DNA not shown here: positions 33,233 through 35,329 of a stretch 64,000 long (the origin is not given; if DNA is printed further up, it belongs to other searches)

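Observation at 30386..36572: Three paralogous ArnT/PMT-like GT-C glycosyltransferases paired with two dolichyl-phosphate-sugar-synthase-like GT2 enzymes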

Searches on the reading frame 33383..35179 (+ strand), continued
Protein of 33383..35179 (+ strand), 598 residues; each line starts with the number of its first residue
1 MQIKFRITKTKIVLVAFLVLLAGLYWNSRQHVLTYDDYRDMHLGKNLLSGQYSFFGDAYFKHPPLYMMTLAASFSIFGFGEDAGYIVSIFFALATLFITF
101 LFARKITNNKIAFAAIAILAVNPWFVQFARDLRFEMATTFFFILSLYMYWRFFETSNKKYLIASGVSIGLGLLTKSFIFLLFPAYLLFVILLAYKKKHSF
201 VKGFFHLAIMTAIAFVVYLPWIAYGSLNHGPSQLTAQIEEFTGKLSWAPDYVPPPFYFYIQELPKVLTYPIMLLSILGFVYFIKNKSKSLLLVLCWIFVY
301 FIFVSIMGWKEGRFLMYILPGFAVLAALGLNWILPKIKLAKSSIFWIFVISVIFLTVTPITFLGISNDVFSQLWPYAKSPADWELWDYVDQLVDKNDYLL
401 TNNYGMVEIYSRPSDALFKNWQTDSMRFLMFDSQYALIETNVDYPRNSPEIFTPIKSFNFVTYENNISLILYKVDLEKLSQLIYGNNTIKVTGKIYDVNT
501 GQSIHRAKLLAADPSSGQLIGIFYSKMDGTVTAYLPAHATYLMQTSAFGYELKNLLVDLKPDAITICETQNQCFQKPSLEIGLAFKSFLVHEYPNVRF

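Call 66: search_solved_structures(query=A1, max_evalue=0.1, show_alignments=1)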
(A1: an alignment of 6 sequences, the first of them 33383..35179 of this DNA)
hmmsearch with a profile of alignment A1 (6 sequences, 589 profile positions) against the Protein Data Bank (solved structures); distinct sequences matched with E-value up to 0.1: 9.
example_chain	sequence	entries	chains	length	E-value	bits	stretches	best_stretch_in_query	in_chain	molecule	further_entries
5ezm_A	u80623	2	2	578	4.2e-08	35.5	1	15-339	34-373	4-amino-4-deoxy-L-arabinose transferase or related glycosyltransferases of PMT family | 4-amino-4-deoxy-L-arabinose (L-Ara4N) transferase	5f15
6rfz_A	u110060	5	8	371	5e-05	25.4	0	361-424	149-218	lectin PLL2 from Photorhabdus laumondii | Photorhabdus luminescens subsp. laumondii TTO1 complete genome segment 3/17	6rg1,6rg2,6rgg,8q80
8q7u_A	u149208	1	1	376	8e-05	24.7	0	363-411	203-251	Photorhabdus luminescens subsp. laumondii TTO1 complete genome segment 3/17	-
6t96_A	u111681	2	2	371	0.00022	23.2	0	367-413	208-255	Lectin PLL3 | Photorhabdus luminescens subsp. laumondii TTO1 complete genome segment 3/17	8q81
5c9l_A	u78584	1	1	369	0.00026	23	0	363-411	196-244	PLL lectin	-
5c9o_A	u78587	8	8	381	0.00027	22.9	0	363-411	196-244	PLL lectin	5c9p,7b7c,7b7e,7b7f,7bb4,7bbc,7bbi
5mxe_A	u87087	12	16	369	0.00068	21.6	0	361-409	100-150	Photorhabdus asymbiotica lectin PHL | lectin PHL | Photorhabdus asymbitoca lectin PHL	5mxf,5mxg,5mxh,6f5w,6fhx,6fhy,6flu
8q83_A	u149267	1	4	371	0.013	17.4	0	363-413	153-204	Photorhabdus luminescens subsp. laumondii TTO1 complete genome segment 3/17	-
8q82_A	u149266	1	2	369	0.084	14.7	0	360-414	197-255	Photorhabdus luminescens subsp. laumondii TTO1 complete genome segment 3/17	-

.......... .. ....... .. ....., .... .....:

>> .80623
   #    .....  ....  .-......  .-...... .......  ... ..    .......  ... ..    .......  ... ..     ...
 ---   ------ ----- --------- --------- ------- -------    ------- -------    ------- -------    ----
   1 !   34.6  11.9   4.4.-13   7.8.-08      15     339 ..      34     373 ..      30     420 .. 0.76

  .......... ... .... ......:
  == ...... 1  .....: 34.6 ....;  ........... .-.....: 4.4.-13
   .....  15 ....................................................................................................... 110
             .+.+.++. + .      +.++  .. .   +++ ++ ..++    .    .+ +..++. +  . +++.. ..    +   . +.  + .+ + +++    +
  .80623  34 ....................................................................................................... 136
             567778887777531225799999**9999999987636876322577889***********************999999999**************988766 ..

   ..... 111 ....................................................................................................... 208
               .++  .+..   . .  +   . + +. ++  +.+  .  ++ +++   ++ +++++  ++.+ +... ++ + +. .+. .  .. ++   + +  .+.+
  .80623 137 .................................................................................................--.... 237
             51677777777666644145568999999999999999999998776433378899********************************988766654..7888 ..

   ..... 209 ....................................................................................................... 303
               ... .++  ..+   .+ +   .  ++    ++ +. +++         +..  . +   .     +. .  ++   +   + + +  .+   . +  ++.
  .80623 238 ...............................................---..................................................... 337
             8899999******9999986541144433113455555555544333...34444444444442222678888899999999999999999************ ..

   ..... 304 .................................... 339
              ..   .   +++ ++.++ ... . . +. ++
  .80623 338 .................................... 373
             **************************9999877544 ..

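Call 67: predict_structure(alignment_id=A5)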
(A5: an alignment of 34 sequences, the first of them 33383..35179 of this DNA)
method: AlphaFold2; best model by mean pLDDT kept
length: 598 residues; sequences in the alignment: 34
mean_pLDDT: 83.8   pTM: 0.82
mean pLDDT of the five models: 83.8, 83.7, 83.4, 82.3, 80.5
residues with pLDDT >= 90: 313; 70-90: 166; 50-70: 84; < 50: 35
segments of 3 or more residues with pLDDT < 50: 1-7, 359-380, 594-598
pLDDT, mean of each block of 10 residues (from residue 1): 47 69 64 71 79 57 87 88 87 95 92 91 85 92 98 96 98 93 97 94 97 96 76 76 80 90 89 94 89 96 93 93 95 78 65 60 47 42 73 86 67 75 93 92 95 92 72 96 94 94 89 93 92 92 89 93 90 93 80 44
secondary structure, 60 per line:
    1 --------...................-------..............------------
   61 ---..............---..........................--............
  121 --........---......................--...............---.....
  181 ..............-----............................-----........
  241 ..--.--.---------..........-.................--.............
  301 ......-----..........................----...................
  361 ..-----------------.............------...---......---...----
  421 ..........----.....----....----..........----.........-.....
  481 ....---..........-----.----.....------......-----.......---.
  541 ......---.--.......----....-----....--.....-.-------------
elements in order: H9-27 H35-48 H64-77 H81-106 H109-120 H123-130 H134-155 H158-172 H176-194 H200-227 H233-242 H258-267 H269-285 H288-306 H312-337 H342-362 H380-392 E399-401 H405-410 E414-416 H421-430 E435-439 H444-447 E452-461 E466-474 H476-484 E488-497 E508-512 E519-524 E530-536 E540-546 E553-559 E564-567 E573-576 E579-583

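Call 70: fold_search(model_id=the predicted structure, library=pdb)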
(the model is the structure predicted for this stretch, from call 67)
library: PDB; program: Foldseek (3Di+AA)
matches with E <= 10: 652; with E <= 0.001: 28
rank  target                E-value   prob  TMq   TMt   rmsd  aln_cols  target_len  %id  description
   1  5f15                  3.9e-11  1.00  0.55  0.61   9.5       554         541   13  Crystal Structure of ArnT from Cupriavidus metallidurans bound to Undecaprenyl phosphate (released 2016-02-17)
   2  5ezm                  5.7e-11  1.00  0.55  0.61   9.7       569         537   13  Crystal Structure of ArnT from Cupriavidus metallidurans in the apo state (released 2016-02-17)
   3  7e9s_A                3.7e-10  1.00  0.48  0.35  17.4       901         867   12  Archaeal oligosaccharyltransferase AglB from Archaeoglobus fulgidus in complex with an inhibitory peptide and a dolich (released 2021-09-08)
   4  3waj                  1.1e-09  1.00  0.44  0.35  18.2       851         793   12  Crystal structure of the Archaeoglobus fulgidus oligosaccharyltransferase (O29867_ARCFU) complex with Zn and sulfate (released 2013-10-30)
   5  9s6t_A                1.6e-09  1.00  0.50  0.60   6.8       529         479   14  Ternary cryo-EM structure of chicken ALG12 with Dol25-PP-GlcNAc2Man7, Dol25-P-Man, and Fab (released 2026-03-18)
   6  3wak                  4.2e-09  1.00  0.45  0.33  18.5       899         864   13  Crystal structure of the Archaeoglobus fulgidus oligosaccharyltransferase (O29867_ARCFU) in the apo form (released 2013-10-30)
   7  7oci_F                1.4e-08  1.00  0.51  0.48  13.5       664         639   13  Cryo-EM structure of yeast Ost6p containing oligosaccharyltransferase complex (released 2022-02-16)
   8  6ftg_5                2.0e-08  1.00  0.49  0.46  14.3       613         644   14  Subtomogram average of OST-containing ribosome-translocon complexes from canine rough microsomal membranes (released 2018-03-21)
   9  8b6l_I                2.4e-08  1.00  0.49  0.44  11.4       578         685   14  Subtomogram average of the human Sec61-TRAP-OSTA-translocon (released 2022-12-07)
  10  9n9j_I                3.5e-08  1.00  0.48  0.42  11.7       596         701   13  Structure of a GRP94 folding intermediate engaged with a CCDC134- and FKBP11-bound secretory translocon (released 2025-11-19)
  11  8age_A                4.4e-08  1.00  0.47  0.44  15.5       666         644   13  Structure of yeast oligosaccharylransferase complex with acceptor peptide bound (released 2022-12-07)
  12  6s7o_A                8.0e-08  1.00  0.51  0.47   8.5       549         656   12  Cryo-EM structure of human oligosaccharyltransferase complex OST-A (released 2019-12-18)
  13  8agb_A                1.1e-07  1.00  0.49  0.46  15.3       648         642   13  Structure of yeast oligosaccharylransferase complex with lipid-linked oligosaccharide bound (released 2022-12-07)
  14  8pn9_A                1.2e-07  1.00  0.48  0.45  10.3       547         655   15  Structure of human oligosaccharyltransferase OST-A complex bound to NGI-1 (released 2024-05-08)
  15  6ezn_F                1.3e-07  1.00  0.45  0.42  12.0       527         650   13  Cryo-EM structure of the yeast oligosaccharyltransferase (OST) complex (released 2018-01-17)
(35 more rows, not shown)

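Call 85: find_encoding_contigs(protein=P0006, flank=6000, max_places=1)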
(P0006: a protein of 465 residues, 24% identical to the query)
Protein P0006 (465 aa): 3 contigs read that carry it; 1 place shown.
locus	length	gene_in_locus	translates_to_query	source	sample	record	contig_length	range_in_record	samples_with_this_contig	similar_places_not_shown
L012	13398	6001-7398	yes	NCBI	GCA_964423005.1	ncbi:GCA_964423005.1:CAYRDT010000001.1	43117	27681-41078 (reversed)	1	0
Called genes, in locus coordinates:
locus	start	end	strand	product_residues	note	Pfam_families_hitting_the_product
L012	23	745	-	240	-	PF02163:Peptidase_M50 (weak)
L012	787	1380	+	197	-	PF13302:Acetyltransf_3, PF00583:Acetyltransf_1, PF13673:Acetyltransf_10, PF13508:Acetyltransf_7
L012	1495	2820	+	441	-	PF21294:Polysacc_lyase_14, PF00395:SLH (faint)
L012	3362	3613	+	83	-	-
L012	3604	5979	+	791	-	PF01073:3Beta_HSD (faint), PF01370:Epimerase, PF16363:GDP_Man_Dehyd, PF14890:Intein_splicing, PF01370:Epimerase, PF16363:GDP_Man_Dehyd (weak)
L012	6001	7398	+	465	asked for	PF02366:PMT, PF13231:PMT_2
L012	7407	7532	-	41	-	-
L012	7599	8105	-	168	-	-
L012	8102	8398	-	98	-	PF08241:Methyltransf_11 (weak), PF13489:Methyltransf_23 (weak), PF13847:Methyltransf_31 (weak)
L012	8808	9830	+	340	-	PF00535:Glycos_transf_2, PF10111:Glyco_tranf_2_2, PF13506:Glyco_transf_21 (weak), PF13641:Glyco_tranf_2_3, PF13632:Glyco_trans_2_3 (weak), PF02709:Glyco_transf_7C (weak)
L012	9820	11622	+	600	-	PF00890:FAD_binding_2 (weak), PF01266:DAO (weak), PF01946:Thi4 (weak), PF13450:NAD_binding_8, PF01593:Amino_oxidase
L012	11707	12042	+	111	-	-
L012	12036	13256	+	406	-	PF13641:Glyco_tranf_2_3, PF00535:Glycos_transf_2, PF13506:Glyco_transf_21, PF13632:Glyco_trans_2_3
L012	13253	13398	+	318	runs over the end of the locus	PF00535:Glycos_transf_2, PF13641:Glyco_tranf_2_3, PF13632:Glyco_trans_2_3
